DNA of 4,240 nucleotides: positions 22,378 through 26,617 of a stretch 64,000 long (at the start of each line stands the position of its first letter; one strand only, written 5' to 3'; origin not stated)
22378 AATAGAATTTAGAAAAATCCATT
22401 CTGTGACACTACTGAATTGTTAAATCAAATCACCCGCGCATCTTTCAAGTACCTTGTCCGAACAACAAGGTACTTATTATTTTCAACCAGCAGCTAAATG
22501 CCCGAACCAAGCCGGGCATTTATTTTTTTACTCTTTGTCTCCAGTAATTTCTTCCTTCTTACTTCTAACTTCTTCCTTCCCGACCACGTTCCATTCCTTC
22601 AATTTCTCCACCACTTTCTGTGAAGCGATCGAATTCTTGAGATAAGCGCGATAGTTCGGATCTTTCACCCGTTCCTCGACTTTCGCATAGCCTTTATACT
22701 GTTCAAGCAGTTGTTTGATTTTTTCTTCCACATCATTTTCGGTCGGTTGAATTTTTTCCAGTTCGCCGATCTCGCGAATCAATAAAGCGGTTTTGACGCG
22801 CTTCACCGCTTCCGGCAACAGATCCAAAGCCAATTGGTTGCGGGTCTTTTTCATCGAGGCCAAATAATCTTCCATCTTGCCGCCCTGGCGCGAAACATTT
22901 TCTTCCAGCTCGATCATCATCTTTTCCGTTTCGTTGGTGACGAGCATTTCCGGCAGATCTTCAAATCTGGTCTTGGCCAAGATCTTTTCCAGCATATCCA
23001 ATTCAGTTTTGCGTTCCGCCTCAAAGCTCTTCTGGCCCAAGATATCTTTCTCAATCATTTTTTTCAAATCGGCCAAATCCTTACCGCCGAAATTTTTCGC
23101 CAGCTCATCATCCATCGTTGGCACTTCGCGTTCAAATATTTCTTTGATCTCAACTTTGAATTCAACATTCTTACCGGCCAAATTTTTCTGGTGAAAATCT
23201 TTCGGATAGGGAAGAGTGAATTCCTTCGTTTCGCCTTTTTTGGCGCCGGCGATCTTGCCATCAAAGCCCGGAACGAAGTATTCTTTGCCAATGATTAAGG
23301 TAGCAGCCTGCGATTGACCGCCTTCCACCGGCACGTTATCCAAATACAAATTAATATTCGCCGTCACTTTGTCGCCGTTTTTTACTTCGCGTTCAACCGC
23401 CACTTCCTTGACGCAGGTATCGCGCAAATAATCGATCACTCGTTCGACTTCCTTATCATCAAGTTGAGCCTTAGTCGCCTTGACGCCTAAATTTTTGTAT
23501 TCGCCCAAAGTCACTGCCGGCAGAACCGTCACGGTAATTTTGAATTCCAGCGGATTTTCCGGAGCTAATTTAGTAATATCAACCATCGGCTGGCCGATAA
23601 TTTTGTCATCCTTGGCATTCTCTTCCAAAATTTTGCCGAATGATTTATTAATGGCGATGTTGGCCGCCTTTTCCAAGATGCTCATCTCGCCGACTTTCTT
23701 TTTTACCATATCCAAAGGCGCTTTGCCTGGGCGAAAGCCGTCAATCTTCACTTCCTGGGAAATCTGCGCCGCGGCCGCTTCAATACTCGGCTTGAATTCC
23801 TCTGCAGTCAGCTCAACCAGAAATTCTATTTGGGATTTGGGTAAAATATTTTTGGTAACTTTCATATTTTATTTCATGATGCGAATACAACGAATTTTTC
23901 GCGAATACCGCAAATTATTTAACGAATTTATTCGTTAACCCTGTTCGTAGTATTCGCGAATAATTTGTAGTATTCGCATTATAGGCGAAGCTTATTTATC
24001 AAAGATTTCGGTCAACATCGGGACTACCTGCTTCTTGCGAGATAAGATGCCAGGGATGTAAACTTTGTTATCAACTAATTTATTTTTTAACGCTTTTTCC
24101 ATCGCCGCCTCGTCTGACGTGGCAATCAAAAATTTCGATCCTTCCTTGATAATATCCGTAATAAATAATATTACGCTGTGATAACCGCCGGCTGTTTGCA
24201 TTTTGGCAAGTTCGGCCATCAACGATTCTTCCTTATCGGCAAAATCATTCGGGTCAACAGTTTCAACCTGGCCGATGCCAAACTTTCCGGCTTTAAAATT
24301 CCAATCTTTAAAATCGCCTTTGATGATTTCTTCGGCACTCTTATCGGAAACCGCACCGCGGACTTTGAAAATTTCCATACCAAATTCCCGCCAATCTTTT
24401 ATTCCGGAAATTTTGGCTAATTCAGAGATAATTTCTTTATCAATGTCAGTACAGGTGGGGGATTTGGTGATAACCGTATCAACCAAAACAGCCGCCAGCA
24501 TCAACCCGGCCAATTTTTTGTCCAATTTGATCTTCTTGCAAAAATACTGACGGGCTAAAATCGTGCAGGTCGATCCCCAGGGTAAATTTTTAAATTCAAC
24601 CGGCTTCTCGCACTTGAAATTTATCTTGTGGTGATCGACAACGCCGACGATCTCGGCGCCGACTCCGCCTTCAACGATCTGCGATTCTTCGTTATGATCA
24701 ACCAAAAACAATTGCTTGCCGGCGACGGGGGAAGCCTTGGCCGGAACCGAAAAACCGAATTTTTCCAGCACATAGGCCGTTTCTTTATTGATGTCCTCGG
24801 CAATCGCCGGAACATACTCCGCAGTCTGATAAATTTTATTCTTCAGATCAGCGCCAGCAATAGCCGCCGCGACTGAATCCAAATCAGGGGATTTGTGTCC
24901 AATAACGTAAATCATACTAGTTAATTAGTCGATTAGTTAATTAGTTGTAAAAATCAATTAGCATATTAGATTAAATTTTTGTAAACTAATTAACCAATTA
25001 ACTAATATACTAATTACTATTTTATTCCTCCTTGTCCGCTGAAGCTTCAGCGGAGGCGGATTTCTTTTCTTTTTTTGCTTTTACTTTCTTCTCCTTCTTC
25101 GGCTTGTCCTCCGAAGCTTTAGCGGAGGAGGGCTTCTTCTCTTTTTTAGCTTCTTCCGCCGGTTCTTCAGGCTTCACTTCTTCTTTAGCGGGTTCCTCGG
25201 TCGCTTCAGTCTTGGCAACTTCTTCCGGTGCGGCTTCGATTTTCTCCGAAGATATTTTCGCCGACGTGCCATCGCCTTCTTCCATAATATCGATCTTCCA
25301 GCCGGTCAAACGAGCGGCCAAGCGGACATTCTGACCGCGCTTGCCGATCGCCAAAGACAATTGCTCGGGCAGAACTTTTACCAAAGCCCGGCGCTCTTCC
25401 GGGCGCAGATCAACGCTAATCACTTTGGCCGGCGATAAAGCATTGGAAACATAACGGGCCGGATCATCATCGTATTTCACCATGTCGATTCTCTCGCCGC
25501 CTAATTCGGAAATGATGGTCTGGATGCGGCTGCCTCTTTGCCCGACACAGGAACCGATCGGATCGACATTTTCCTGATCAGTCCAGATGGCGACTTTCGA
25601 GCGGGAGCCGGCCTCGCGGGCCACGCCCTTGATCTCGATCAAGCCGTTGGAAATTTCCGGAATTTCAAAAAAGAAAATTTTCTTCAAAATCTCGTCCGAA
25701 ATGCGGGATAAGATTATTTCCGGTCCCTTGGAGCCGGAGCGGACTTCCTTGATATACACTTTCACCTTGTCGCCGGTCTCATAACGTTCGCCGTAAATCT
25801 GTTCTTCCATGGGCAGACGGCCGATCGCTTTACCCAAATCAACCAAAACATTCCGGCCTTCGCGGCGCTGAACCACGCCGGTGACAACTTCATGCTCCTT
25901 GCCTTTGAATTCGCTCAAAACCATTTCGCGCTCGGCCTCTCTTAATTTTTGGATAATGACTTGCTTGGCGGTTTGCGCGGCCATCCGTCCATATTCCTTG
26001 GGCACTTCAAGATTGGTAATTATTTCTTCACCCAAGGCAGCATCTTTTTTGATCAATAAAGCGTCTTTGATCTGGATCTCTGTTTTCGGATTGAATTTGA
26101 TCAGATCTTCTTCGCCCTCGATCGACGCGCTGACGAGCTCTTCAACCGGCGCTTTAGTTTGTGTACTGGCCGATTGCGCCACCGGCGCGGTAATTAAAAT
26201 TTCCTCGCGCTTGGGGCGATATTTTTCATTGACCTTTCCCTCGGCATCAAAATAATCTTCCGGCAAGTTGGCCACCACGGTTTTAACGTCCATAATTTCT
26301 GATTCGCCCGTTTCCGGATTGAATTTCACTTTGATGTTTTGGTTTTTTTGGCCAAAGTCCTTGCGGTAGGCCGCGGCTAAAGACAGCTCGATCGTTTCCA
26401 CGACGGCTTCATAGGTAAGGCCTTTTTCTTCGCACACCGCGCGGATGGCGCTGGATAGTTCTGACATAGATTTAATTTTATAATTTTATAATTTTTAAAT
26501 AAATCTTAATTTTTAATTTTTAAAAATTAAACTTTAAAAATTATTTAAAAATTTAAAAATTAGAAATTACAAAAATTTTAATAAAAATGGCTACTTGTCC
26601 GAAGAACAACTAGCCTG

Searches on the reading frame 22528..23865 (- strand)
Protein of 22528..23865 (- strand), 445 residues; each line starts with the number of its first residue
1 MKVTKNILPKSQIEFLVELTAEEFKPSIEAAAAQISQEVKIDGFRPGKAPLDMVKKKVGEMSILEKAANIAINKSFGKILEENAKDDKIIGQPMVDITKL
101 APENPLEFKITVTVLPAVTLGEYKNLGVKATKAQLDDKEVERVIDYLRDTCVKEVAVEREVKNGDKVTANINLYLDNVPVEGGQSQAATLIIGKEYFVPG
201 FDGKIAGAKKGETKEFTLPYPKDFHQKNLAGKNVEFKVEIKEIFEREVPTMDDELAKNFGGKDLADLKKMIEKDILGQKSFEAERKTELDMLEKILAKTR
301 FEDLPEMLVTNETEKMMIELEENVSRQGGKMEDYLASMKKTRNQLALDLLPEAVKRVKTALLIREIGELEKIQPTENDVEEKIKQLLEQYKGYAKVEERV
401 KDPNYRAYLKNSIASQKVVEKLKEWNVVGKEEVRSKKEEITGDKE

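Call 12: search_protein_families(library=pfam, proteins=[window:22528-23865:-])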
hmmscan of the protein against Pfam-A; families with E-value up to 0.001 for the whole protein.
window:22528-23865:- (445 aa): 3 families
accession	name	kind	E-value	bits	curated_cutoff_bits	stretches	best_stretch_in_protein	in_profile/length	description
PF05697.18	Trigger_N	-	5e-35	121.3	22.2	1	1-145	1-142/144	Bacterial trigger factor protein (TF)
PF05698.19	Trigger_C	-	9.6e-26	91.2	22.7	1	264-424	2-162/162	Bacterial trigger factor protein (TF) C-terminus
PF00254.34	FKBP_C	-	1.9e-11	44.6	21.1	1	159-240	3-93/94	FKBP-type peptidyl-prolyl cis-trans isomerase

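Call 37: find_encoding_contigs(protein=window:22528-23865:-, flank=3000, max_places=10)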
Protein window:22528-23865:- (445 aa): no gene with exactly this product is on record in the collection.

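Call 49: find_homologous_proteins(query=window:22528-23865:-, max_evalue=1e-60)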
Query window:22528-23865:- (445 aa): 945 proteins with E <= 1e-60 among 8000 candidates; the best 120 are listed.
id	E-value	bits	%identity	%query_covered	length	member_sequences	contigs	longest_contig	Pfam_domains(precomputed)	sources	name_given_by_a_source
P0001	1.1e-254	863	92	99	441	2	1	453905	PF00254.35,PF05697.19,PF05698.20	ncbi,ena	-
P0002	1.9e-243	826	89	97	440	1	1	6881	PF00254.35,PF05697.19,PF05698.20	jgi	jgi:trigger factor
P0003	4.4e-242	821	88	99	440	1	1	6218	PF00254.35,PF05697.19,PF05698.20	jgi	jgi:trigger factor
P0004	2.8e-235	799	87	96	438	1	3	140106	PF00254.35,PF05697.19,PF05698.20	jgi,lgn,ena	jgi:trigger factor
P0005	5.3e-235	798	84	99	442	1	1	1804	PF00254.35,PF05697.19,PF05698.20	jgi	-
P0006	8.2e-233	791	85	96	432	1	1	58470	PF00254.35,PF05697.19,PF05698.20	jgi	jgi:trigger factor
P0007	3.6e-232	789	85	96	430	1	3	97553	PF00254.35,PF05697.19,PF05698.20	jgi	jgi:trigger factor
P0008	2.2e-231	786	83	98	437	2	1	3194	PF00254.35,PF05697.19,PF05698.20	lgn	-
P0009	2.8e-231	786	84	98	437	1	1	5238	PF00254.35,PF05697.19,PF05698.20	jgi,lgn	jgi:trigger factor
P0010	1.0e-230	784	85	96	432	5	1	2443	PF00254.35,PF05697.19,PF05698.20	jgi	-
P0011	5.0e-230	782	84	99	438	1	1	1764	PF00254.35,PF05697.19,PF05698.20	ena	-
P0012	1.4e-229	780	83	98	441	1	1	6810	PF00254.35,PF05697.19,PF05698.20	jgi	jgi:trigger factor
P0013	2.7e-228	776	84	97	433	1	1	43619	PF00254.35,PF05697.19,PF05698.20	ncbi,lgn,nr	ncbi:MAG: trigger factor [Patescibacteria group bacterium]|nr:trigger factor [Patescibacteria group 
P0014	6.5e-224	762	83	96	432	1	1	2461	PF00254.35,PF05697.19,PF05698.20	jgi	jgi:trigger factor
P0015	8.2e-224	761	83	96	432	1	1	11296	PF00254.35,PF05697.19,PF05698.20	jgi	jgi:trigger factor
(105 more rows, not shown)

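Call 50: find_encoding_contigs(protein=P0001, flank=10000, max_places=2)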
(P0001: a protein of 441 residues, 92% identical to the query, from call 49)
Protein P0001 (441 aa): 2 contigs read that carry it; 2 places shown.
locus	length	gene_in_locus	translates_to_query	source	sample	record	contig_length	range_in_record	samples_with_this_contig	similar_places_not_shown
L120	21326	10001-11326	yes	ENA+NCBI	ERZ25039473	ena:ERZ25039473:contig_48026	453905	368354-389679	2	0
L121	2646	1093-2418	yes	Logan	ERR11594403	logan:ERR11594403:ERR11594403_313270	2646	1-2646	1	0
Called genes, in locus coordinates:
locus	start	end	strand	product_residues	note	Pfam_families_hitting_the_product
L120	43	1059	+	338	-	PF00465:Fe-ADH (weak), PF13685:Fe-ADH_2, PF01761:DHQ_synthase, PF24621:DHQS_C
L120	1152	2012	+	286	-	PF00763:THF_DHG_CYH, PF02882:THF_DHG_CYH_C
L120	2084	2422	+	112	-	-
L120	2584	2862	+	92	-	PF12728:HTH_17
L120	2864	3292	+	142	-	PF02661:Fic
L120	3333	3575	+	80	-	PF01541:GIY-YIG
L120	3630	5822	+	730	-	PF00270:DEAD, PF04851:ResIII, PF00271:Helicase_C, PF16124:RecQ_Zn_bind, PF14493:HTH_40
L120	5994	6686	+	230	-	PF02353:CMAS, PF08003:Methyltransf_9, PF13489:Methyltransf_23, PF07021:MetW, PF13847:Methyltransf_31, PF08241:Methyltransf_11, PF08242:Methyltransf_12, PF13649:Methyltransf_25, +1 more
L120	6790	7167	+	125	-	-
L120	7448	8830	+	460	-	PF08529:NusA_N, PF00575:S1 (weak), PF13184:KH_NusA_1st, PF26594:KH_NusA_2nd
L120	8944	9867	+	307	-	PF01368:DHH, PF02833:DHHA2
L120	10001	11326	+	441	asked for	PF05697:Trigger_N, PF00254:FKBP_C, PF05698:Trigger_C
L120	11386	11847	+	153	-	PF01668:SmpB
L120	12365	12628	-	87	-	-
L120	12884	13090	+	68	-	-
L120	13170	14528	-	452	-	PF07508:Recombinase, PF13408:Zn_ribbon_recom (weak)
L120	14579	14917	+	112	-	PF01527:HTH_Tnp_1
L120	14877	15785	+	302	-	PF13276:HTH_21, PF00665:rve, PF13683:rve_3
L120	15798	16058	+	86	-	PF16861:Carbam_trans_C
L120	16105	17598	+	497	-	PF01909:NTP_transf_2 (faint)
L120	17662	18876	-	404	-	PF02403:Seryl_tRNA_N, PF00587:tRNA-synt_2b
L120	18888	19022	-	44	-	-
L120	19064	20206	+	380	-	PF04055:Radical_SAM, PF13186:SPASM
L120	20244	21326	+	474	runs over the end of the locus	PF13353:Fer4_12 (weak), PF04055:Radical_SAM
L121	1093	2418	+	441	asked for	PF05697:Trigger_N, PF00254:FKBP_C, PF05698:Trigger_C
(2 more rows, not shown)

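Call 51: find_encoding_contigs(protein=P0004, flank=10000, max_places=2)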
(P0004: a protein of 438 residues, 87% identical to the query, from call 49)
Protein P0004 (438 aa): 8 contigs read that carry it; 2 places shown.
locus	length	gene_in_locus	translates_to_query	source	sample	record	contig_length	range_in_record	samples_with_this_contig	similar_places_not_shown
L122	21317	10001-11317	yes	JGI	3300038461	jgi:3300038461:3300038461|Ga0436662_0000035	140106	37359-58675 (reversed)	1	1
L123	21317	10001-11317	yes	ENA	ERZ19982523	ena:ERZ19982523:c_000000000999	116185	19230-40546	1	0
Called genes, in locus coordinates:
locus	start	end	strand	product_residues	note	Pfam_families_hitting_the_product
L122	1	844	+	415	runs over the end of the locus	PF00464:SHMT, PF00155:Aminotran_1_2 (weak)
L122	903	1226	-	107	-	-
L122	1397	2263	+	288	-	PF00763:THF_DHG_CYH, PF02882:THF_DHG_CYH_C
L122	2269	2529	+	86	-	PF12674:Zn_ribbon_2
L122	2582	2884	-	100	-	-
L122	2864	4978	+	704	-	PF00270:DEAD, PF04851:ResIII (weak), PF00271:Helicase_C, PF16124:RecQ_Zn_bind, PF14493:HTH_40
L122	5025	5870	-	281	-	PF23023:Anti-Pycsar_Apyc1, PF00753:Lactamase_B, PF12706:Lactamase_B_2 (weak)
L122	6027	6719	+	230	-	PF02353:CMAS, PF08003:Methyltransf_9, PF13489:Methyltransf_23, PF07021:MetW, PF13847:Methyltransf_31, PF08241:Methyltransf_11, PF08242:Methyltransf_12, PF13649:Methyltransf_25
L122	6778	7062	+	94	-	-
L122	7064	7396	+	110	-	-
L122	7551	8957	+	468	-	-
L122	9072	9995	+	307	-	PF01368:DHH, PF02833:DHHA2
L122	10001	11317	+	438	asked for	PF05697:Trigger_N, PF00254:FKBP_C, PF05698:Trigger_C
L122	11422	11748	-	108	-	-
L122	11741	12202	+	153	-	PF01668:SmpB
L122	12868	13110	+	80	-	PF01541:GIY-YIG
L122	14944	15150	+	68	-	PF13560:HTH_31, PF12844:HTH_19, PF13443:HTH_26 (weak), PF01381:HTH_3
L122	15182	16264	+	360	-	-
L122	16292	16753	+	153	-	-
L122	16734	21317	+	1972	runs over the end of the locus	PF00041:fn3 (faint), PF16656:Pur_ac_phosph_N, PF23376:Fn3_VIN3 (faint), PF25059:FN3_DSCAM-DSCAML_C (faint), PF16656:Pur_ac_phosph_N, PF18998:Flg_new_2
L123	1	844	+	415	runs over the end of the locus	PF00464:SHMT, PF00155:Aminotran_1_2 (weak)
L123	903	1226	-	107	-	-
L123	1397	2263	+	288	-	PF00763:THF_DHG_CYH, PF02882:THF_DHG_CYH_C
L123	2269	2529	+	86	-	PF12674:Zn_ribbon_2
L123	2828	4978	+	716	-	PF04851:ResIII (weak), PF00270:DEAD, PF00271:Helicase_C, PF16124:RecQ_Zn_bind, PF14493:HTH_40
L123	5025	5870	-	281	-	PF23023:Anti-Pycsar_Apyc1, PF00753:Lactamase_B, PF12706:Lactamase_B_2 (weak)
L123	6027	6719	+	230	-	PF02353:CMAS, PF08003:Methyltransf_9, PF13489:Methyltransf_23, PF07021:MetW, PF13847:Methyltransf_31, PF08241:Methyltransf_11, PF08242:Methyltransf_12, PF13649:Methyltransf_25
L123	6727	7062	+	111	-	-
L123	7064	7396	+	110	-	-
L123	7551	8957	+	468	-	-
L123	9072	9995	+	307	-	PF01368:DHH, PF02833:DHHA2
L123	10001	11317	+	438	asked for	PF05697:Trigger_N, PF00254:FKBP_C, PF05698:Trigger_C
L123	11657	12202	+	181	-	PF01668:SmpB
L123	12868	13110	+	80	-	PF01541:GIY-YIG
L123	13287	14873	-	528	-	PF00239:Resolvase, PF07508:Recombinase, PF13408:Zn_ribbon_recom (weak)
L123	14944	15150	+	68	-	PF13560:HTH_31, PF12844:HTH_19, PF13443:HTH_26 (weak), PF01381:HTH_3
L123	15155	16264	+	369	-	-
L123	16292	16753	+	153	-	-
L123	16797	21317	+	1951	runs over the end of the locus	PF00041:fn3 (faint), PF16656:Pur_ac_phosph_N, PF25059:FN3_DSCAM-DSCAML_C (faint), PF23376:Fn3_VIN3 (faint), PF16656:Pur_ac_phosph_N, PF18998:Flg_new_2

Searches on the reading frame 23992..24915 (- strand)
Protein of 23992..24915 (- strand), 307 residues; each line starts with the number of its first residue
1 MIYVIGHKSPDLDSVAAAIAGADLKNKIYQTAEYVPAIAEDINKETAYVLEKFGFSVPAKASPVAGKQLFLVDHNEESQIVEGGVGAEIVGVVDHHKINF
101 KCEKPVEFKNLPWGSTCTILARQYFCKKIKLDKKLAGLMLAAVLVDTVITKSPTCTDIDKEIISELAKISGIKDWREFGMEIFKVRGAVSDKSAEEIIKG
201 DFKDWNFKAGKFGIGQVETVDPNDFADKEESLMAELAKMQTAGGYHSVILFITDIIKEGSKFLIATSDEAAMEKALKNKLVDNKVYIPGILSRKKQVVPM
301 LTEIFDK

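Call 12: search_protein_families(library=pfam, proteins=[window:23992-24915:-])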
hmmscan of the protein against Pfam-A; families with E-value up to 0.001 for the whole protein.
window:23992-24915:- (307 aa): 2 families
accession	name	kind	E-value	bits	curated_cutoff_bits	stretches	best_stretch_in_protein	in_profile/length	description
PF02833.19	DHHA2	-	6.1e-31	107.8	27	1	180-303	1-125/126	DHHA2 domain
PF01368.27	DHH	-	2.2e-18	67.2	28.1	1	2-142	2-124/125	DHH family, N-terminal domain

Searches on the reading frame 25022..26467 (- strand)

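Call 85: search_protein_families(library=pfam, proteins=[window:25022-26467:-], max_evalue=0.00001)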
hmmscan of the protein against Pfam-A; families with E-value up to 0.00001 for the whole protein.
window:25022-26467:- (481 aa): 2 families
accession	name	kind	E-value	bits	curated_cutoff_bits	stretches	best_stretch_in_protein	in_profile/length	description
PF08529.16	NusA_N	-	2.1e-29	102.6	23.8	1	3-181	1-119/119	NusA N-terminal domain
PF13184.12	KH_5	-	1.4e-27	96.1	27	1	286-353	1-68/69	NusA-like KH domain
